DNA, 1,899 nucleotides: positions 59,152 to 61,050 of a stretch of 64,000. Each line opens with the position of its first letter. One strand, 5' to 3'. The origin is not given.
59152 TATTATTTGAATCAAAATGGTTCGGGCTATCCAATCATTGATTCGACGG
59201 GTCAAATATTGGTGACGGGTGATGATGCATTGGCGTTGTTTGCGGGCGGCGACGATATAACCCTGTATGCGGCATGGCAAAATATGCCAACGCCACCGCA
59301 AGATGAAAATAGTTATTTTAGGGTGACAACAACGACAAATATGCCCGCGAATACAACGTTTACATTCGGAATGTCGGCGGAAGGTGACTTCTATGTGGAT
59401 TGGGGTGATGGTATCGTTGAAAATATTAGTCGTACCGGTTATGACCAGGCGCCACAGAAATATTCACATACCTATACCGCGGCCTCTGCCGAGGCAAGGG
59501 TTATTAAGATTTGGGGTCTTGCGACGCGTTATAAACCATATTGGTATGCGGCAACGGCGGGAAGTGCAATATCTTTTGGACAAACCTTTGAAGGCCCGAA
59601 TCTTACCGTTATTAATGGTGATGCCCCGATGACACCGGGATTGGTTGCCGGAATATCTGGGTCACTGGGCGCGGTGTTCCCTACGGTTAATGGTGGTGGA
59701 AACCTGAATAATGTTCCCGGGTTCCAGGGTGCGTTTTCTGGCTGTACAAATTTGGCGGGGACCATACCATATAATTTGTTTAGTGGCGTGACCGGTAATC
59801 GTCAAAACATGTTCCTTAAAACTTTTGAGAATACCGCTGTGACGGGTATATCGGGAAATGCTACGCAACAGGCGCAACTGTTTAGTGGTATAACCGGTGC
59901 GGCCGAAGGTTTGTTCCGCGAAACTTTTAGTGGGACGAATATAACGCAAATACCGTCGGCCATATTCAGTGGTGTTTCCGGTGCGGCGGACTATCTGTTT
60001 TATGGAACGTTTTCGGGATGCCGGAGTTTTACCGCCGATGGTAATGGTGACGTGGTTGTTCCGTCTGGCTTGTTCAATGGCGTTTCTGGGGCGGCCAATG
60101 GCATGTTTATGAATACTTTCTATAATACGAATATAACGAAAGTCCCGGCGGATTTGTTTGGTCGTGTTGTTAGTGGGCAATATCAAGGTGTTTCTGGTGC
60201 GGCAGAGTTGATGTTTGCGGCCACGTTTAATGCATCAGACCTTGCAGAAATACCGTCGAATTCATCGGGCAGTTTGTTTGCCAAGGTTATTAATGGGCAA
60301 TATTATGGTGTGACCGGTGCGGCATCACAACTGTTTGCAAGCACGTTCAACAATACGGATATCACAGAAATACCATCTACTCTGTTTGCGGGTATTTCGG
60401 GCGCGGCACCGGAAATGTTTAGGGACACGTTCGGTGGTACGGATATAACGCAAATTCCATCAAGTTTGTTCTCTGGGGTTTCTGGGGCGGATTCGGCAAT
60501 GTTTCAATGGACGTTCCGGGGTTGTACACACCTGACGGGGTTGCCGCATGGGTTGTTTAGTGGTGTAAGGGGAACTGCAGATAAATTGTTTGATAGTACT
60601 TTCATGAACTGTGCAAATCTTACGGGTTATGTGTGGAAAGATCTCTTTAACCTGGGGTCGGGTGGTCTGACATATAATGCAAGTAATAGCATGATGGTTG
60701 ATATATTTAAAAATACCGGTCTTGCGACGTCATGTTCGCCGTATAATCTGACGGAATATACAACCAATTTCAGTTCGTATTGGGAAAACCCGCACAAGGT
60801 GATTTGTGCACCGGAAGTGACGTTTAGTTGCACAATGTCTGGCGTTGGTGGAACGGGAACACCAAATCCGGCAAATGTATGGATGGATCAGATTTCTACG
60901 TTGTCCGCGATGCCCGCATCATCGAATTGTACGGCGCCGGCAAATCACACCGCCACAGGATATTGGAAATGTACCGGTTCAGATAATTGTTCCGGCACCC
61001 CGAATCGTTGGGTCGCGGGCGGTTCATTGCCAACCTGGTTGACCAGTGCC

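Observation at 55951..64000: Giant (more than 2,683-codon) secreted repeat-protein gene missing from the supplied ORF track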

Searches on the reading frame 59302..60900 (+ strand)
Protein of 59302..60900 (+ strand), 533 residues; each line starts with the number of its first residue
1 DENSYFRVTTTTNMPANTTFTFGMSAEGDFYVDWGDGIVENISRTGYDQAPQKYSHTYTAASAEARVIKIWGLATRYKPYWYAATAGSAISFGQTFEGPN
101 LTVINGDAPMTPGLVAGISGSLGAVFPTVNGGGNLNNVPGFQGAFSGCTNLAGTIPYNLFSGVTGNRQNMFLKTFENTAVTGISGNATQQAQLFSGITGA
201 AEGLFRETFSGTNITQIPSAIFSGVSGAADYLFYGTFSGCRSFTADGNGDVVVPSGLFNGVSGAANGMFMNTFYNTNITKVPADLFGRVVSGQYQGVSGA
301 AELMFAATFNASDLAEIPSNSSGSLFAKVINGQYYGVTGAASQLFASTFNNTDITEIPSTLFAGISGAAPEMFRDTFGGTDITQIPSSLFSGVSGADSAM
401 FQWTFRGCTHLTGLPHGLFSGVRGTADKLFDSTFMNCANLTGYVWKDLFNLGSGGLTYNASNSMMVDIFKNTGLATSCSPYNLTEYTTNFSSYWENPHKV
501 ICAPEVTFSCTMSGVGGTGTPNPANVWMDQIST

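Call 30: find_homologous_proteins(query=window:59302-60900:+, max_evalue=0.001)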
Query window:59302-60900:+ (533 aa): 230 proteins with E <= 0.001 among 8000 candidates; the best 120 are listed.
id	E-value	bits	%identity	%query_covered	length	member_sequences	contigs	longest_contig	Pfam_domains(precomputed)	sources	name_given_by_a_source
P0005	4.0e-110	387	39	83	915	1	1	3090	-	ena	-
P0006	4.7e-90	321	36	86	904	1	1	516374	PF00801.27,PF18911.7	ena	-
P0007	5.0e-89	318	37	77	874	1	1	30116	PF00801.27,PF18911.7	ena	-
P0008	7.9e-88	314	37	61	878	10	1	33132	-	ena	-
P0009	2.7e-87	312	41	82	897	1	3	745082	PF00801.27,PF18911.7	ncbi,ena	-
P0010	7.5e-87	310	32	86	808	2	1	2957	-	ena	-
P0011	7.6e-85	304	34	78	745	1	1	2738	PF13306.13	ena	-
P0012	2.8e-82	295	38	85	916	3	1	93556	PF00801.27,PF18911.7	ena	-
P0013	8.2e-82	294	37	74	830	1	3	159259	-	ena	-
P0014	1.8e-81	293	36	86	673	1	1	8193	-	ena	-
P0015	4.3e-81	291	40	84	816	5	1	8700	PF00801.27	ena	-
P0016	6.6e-80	288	37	74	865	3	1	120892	-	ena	-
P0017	4.5e-79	285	33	83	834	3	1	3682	-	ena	-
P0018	5.5e-79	285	31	86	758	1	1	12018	-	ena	-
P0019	5.8e-78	281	33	93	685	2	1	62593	PF07699.20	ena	-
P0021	8.6e-78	281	40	53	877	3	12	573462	PF09479.17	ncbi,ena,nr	ncbi:MAG: hypothetical protein IJQ90_01095 [Alphaproteobacteria bacterium]|nr:hypothetical protein [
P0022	1.0e-76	277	36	73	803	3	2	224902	PF00801.27,PF18911.7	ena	-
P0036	2.0e-69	253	35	88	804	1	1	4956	PF09479.17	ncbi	-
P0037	3.8e-69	252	35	83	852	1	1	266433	-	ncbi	-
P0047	1.4e-65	240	34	93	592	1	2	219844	PF09479.17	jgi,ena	-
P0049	3.0e-65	239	32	57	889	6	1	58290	PF00801.27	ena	-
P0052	1.2e-63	234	36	73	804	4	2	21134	PF00801.27,PF18911.7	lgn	-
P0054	5.2e-63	232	38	53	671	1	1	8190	PF18911.7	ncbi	ncbi:MAG: hypothetical protein ACLRFI_03755 [Alphaproteobacteria bacterium]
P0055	1.6e-62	230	34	69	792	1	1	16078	PF00801.27,PF18911.7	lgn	-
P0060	5.1e-62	229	33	69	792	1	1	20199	PF00801.27,PF18911.7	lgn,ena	-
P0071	1.1e-58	218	33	81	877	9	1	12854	PF00801.27,PF18911.7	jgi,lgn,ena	-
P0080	6.4e-58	215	37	88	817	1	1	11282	PF09479.17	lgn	-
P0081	7.7e-58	215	37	48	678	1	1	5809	PF00801.27,PF18911.7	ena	-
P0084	2.9e-57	213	35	88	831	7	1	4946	PF09479.17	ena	-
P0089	4.4e-56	209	36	88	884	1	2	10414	PF09479.17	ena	-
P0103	2.6e-54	203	35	88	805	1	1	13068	PF09479.17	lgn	-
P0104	3.0e-54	203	37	93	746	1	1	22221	PF09479.17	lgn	-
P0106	5.3e-54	202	35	88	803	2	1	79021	PF09479.17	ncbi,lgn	-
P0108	1.0e-53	201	38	83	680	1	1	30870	PF09479.17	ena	-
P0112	1.3e-53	201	36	88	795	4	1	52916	PF09479.17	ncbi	-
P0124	8.4e-52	195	35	77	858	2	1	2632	PF09479.17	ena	-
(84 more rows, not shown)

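Call 43: predict_structure(alignment_id=A1)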
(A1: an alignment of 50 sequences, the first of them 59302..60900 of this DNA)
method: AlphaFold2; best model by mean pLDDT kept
length: 533 residues; sequences in the alignment: 50
mean_pLDDT: 86.5   pTM: 0.87
mean pLDDT of the five models: 86.5, 85.6, 82.4, 81.6, 80.4
residues with pLDDT >= 90: 330; 70-90: 123; 50-70: 60; < 50: 20
segments of 3 or more residues with pLDDT < 50: 519-533
pLDDT, mean of each block of 10 residues (from residue 1): 84 94 94 97 84 92 94 89 71 71 59 94 95 86 94 96 94 96 92 94 97 94 95 98 89 91 97 97 90 89 98 90 74 79 98 95 91 98 96 91 98 93 87 95 84 54 77 87 75 69 71 49 43 37
secondary structure, 60 per line:
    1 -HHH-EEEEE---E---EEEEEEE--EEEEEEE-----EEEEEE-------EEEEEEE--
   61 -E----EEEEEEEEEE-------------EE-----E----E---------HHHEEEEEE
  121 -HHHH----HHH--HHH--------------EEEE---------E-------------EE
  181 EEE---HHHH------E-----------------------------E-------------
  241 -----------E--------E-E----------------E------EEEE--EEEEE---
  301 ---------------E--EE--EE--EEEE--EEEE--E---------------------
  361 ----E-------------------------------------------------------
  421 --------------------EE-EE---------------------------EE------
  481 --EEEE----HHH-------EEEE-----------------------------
elements in order: E6-10 E18-24 E27-33 E39-44 E52-58 E67-76 E115-120 H122-125 E152-155 E179-183 H187-190 E287-290 E293-297 E327-330 E333-336 E483-486 E501-504
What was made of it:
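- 59302..59685 (+): PKD-like beta-sandwich head of the solenoid block (aa 1118-1245; motif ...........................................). Boundaries are approximate. The AF2 model has strands at block residues 6-76 with pLDDT 84-97 (call 43).
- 59686..60705 (+): Ten-rung BspA/LRR_5-like solenoid (aa about 1246-1585). Rungs are 28-40 aa with the motif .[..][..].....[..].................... AF2 gives pLDDT 86.5 and pTM 0.87 (call 43).
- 60706..60870 (+): C-terminal cap of the solenoid block (aa 1586-1640; ....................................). Model confidence is lower here, pLDDT 49-87 (call 43).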

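Call 47: fold_search(model_id=the predicted structure, library=pdb)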
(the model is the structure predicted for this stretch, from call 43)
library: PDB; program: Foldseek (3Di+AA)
matches with E <= 10: 1022; with E <= 0.001: 0
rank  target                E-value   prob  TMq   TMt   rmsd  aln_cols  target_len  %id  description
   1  9kb8_A                5.0e-03  0.72  0.16  0.12  14.7       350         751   12  Cryo-EM structure of LGR4-RSPO2-ZNRF3 complex (1:1:2) (released 2025-10-15)
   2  2i45_E                1.6e-01  0.41  0.07  0.27  12.1        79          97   15  Crystal structure of protein NMB1881 from Neisseria meningitidis (released 2006-09-19)
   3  4qpw_A                1.9e-01  0.72  0.09  0.27   9.0        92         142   14  BiXyn10A CBM1 with Xylohexaose Bound (released 2014-08-13)
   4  6xac                  2.0e-01  0.85  0.09  0.23   4.2        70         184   16  Galactose-bound structure of Marinomonas primoryensis PA14 carbohydrate-binding domain (released 2021-06-02)
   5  2i45_J                2.1e-01  0.35  0.06  0.27  12.2        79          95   16  Crystal structure of protein NMB1881 from Neisseria meningitidis (released 2006-09-19)
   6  6x7j                  2.4e-01  0.82  0.09  0.23   4.2        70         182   16  fucose-bound structure of Marinomonas primoryensis PA14 carbohydrate-binding domain (released 2021-06-02)
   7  2i45_A                2.4e-01  0.33  0.06  0.27  12.1        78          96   14  Crystal structure of protein NMB1881 from Neisseria meningitidis (released 2006-09-19)
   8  3fjs_C                2.5e-01  0.20  0.05  0.19  13.2        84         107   12  CRYSTAL STRUCTURE OF A PUTATIVE BIOSYNTHETIC PROTEIN WITH RMLC-LIKE CUPIN FOLD (REUT_B4087) FROM RALSTONIA EUTROPHA JM (released 2009-01-13)
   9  3fjs_D                2.7e-01  0.18  0.05  0.20  13.3        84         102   12  CRYSTAL STRUCTURE OF A PUTATIVE BIOSYNTHETIC PROTEIN WITH RMLC-LIKE CUPIN FOLD (REUT_B4087) FROM RALSTONIA EUTROPHA JM (released 2009-01-13)
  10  4arx_A                2.8e-01  0.33  0.08  0.07   9.6        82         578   10  Lepidoptera-specific toxin Cry1Ac from Bacillus thuringiensis ssp. kurstaki HD-73 (released 2013-05-15)
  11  4arx_B                2.8e-01  0.33  0.08  0.07   9.6        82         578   10  Lepidoptera-specific toxin Cry1Ac from Bacillus thuringiensis ssp. kurstaki HD-73 (released 2013-05-15)
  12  5j4f_B                2.8e-01  0.15  0.06  0.21  12.3        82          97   18  Crystal structure of the N-terminally His6-tagged HP0902, an uncharacterized protein from Helicobacter pylori 26695 (released 2017-02-08)
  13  5j4f_A                2.9e-01  0.15  0.06  0.21  12.3        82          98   18  Crystal structure of the N-terminally His6-tagged HP0902, an uncharacterized protein from Helicobacter pylori 26695 (released 2017-02-08)
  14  5j4g_A                2.9e-01  0.15  0.06  0.21  12.3        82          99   18  Crystal structure of the C-terminally His6-tagged HP0902, an uncharacterized protein from Helicobacter pylori 26695 (released 2017-02-08)
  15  2pfw_A                2.9e-01  0.15  0.06  0.17  11.5        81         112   10  CRYSTAL STRUCTURE OF A RMLC-LIKE CUPIN (SFRI_3105) FROM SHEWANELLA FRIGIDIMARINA NCIMB 400 AT 1.90 A RESOLUTION (released 2007-04-17)
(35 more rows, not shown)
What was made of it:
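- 59686..60705 (+): The best PDB match is the LGR4 LRR at E 5e-3 (call 47).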

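Call 55: search_protein_families(library=pfam, proteins=[P0019, P0037], max_evalue=0.1)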
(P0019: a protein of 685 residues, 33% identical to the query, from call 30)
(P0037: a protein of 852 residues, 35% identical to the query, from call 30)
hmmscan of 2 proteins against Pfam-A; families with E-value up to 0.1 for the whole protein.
P0019 (685 aa): 3 families
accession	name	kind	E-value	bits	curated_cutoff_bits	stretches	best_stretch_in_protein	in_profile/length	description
PF07699.19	Ephrin_rec_like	-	6.5e-06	26.3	23.1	1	571-613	12-48/48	Tyrosine-protein kinase ephrin type A/B receptor-like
PF13306.12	LRR_5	-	0.00076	19.8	27.7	0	290-365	44-105/127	BspA type Leucine rich repeat region (6 copies)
PF14294.11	DUF4372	-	0.0041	17.7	25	0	294-312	43-61/74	Domain of unknown function (DUF4372)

P0037 (852 aa): 0 families

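Call 63: search_protein_representatives(alignment_id=A1)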
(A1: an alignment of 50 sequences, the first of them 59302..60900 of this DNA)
Query: 50 sequences, 643 profile positions. Proteins with E-value up to 0.001 (for the whole library): 8704; up to 1e-10: 4307; up to 1e-30: 1910. The best 150 are listed.
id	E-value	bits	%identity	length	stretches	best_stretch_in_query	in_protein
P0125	0.0e+00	3960.8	-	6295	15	115-487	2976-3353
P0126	0.0e+00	3530.9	-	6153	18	125-492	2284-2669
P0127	0.0e+00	3309.9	-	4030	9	123-551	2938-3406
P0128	0.0e+00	2885.8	-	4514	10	116-576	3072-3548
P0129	0.0e+00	2763.3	-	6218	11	125-520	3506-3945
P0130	0.0e+00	2473.0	-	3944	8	98-502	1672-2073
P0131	0.0e+00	2385.0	-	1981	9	19-561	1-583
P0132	0.0e+00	2341.5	-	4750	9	127-550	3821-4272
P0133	0.0e+00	2210.7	-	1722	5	17-561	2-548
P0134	0.0e+00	2208.7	-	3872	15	126-519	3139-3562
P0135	0.0e+00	2182.8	-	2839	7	99-517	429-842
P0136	0.0e+00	2142.0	-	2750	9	125-542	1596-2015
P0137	0.0e+00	2117.2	-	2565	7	104-524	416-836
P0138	0.0e+00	2077.9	-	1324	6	26-518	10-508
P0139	0.0e+00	2073.5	-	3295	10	111-498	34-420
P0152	0.0e+00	1586.4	-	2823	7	125-512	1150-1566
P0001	5.2e-272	920.5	-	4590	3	126-514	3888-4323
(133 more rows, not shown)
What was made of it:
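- The family is very large: 8,704 representatives at E<=1e-3 and 1,910 at E<=1e-30, with members up to 7,626 aa (call 63). The family is large, diverse and paralogous (calls 30, 63).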

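Call 83: search_protein_families(library=pfam, alignment_id=A1, max_evalue=0.01)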
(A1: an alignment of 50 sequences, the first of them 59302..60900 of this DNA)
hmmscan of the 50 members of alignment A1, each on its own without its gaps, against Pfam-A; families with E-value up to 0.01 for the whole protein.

A. member 1, window:59302-60900:+ (533 aa): 0 families

B. families by the number of members that match (of 50 scanned): 9 families
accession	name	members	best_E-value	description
PF00801.26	PKD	12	0.002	PKD domain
PF18911.6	PKD_4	12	0.0021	PKD domain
PF04011.17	LemA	6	0.00019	LemA family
PF13306.12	LRR_5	5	0.0022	BspA type Leucine rich repeat region (6 copies)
PF09479.16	Flg_new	1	6.2e-06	Listeria-Bacteroides repeat domain (List_Bact_rpt)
PF15096.12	G6B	1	0.00042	G6b-B extracellular V-set Ig-like domain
PF23836.1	DUF7206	1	0.0018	Family of unknown function (DUF7206)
PF06481.20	COX_ARM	1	0.0033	COX Aromatic Rich Motif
PF08300.18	HCV_NS5a_1a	1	0.0038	Hepatitis C virus non-structural 5a zinc finger domain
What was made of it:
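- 59302..59685 (+): Pfam PKD is sub-threshold in 12 of 50 family members and absent from the window copy (call 83).
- On BspA-type LRR (LRR_5, PF13306): Sub-threshold hits (best E 0.0022) occur in 5 of 50 family members (call 83).
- On PKD domain (PF00801 / PF18911): Sub-threshold hits (best E 0.002) occur in 12 of 50 family members (call 83), and some homologues carry a precomputed PKD hit (call 30).
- Closest known: BspA-type LRR surface proteins. Same: LRR_5 appears below threshold in 5 of 50 family members (call 83).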

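Call 84: fold_search(model_id=the predicted structure, library=viral)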
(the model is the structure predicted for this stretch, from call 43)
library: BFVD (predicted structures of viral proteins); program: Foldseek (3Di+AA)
matches with E <= 10: 1141; with E <= 0.001: 15
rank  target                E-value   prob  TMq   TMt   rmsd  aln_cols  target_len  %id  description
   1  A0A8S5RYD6            1.4e-09  1.00  0.40  0.40  10.3       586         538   18  Leucine-rich repeat protein [Myoviridae sp. ctNQV2]
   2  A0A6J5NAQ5            4.4e-09  1.00  0.19  0.16  17.4       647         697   15  Bacterial surface protein 26-residue repeat [uncultured Caudovirales phage]
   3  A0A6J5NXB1            2.9e-08  1.00  0.21  0.17  15.7       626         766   17  Leucine rich repeat 5 [uncultured Caudovirales phage]
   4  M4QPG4                9.9e-08  1.00  0.25  0.34   9.4       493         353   14  PKD domain-containing protein [Synechococcus phage S-SKS1]
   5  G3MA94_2              2.9e-07  1.00  0.23  0.15  13.8       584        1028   11  Gp353 [Bacillus phage G]
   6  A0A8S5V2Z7            4.7e-07  1.00  0.25  0.40  12.6       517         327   13  Uncharacterized protein [Siphoviridae sp. ct0Bp21]
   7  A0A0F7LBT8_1          9.7e-07  1.00  0.26  0.16  13.2       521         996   14  LamG-like jellyroll fold domain-containing protein [uncultured marine virus]
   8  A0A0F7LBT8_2          1.2e-06  1.00  0.38  0.23  10.4       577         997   12  LamG-like jellyroll fold domain-containing protein [uncultured marine virus]
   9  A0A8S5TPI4            1.1e-05  1.00  0.29  0.36  13.8       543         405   15  Leucine-rich repeat protein [Podoviridae sp. ct2iq11]
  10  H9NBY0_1              1.2e-05  1.00  0.34  0.22  11.6       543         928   13  (no name in the UniProt tables at hand)
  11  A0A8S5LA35            5.2e-05  1.00  0.21  0.46   9.8       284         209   16  BspA family leucine-rich repeat surface protein (Fragment) [Myoviridae sp. ctPuP5]
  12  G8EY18                5.7e-05  1.00  0.32  0.14   6.3       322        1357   16  Uncharacterized protein [Synechococcus phage S-CAM8]
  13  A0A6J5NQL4            1.6e-04  1.00  0.19  0.19  12.2       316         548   15  PKD domain containing protein [uncultured Caudovirales phage]
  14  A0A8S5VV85            5.1e-04  0.98  0.24  0.27  12.9       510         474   12  (no name in the UniProt tables at hand)
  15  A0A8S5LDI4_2          7.2e-04  0.72  0.18  0.11  20.1       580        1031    9  Leucine-rich repeat protein [Siphoviridae sp. ctCCX1]
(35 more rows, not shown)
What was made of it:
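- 59302..59685 (+): Foldseek/BFVD hits include PKD-domain proteins (call 84).
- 59686..60705 (+): BFVD matches to proteins annotated LRR, LRR_5, BspA or 26-residue repeat have E 1.4e-9 to 5e-5 (call 84).
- On BspA-type LRR (LRR_5, PF13306): Foldseek/BFVD matches: LRR protein E 1.4e-9, 26-residue-repeat protein 4.4e-9, LRR_5 protein 2.9e-8, BspA-family protein 5.2e-5 (call 84).
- On PKD domain (PF00801 / PF18911): The fold resembles PKD-annotated phage proteins (call 84), and a WGDG motif is present.
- Closest known: BspA-type LRR surface proteins. Same: Foldseek matches proteins carrying these annotations (call 84).
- Binding unit: a confident solenoid model (call 43) with structural matches to BspA, LRR_5, 26-residue-repeat and PKD proteins (call 84). 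The best structural matches of the solenoid come from the viral library, where phage proteins annotated LRR, BspA or PKD match at E down to 1.4e-9 (call 84).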

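Call 88: search_protein_families(library=ncbifam, proteins=[window:59302-60900:+], max_evalue=0.001)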
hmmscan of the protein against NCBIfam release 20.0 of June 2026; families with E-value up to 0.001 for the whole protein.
window:59302-60900:+ (533 aa): 0 families
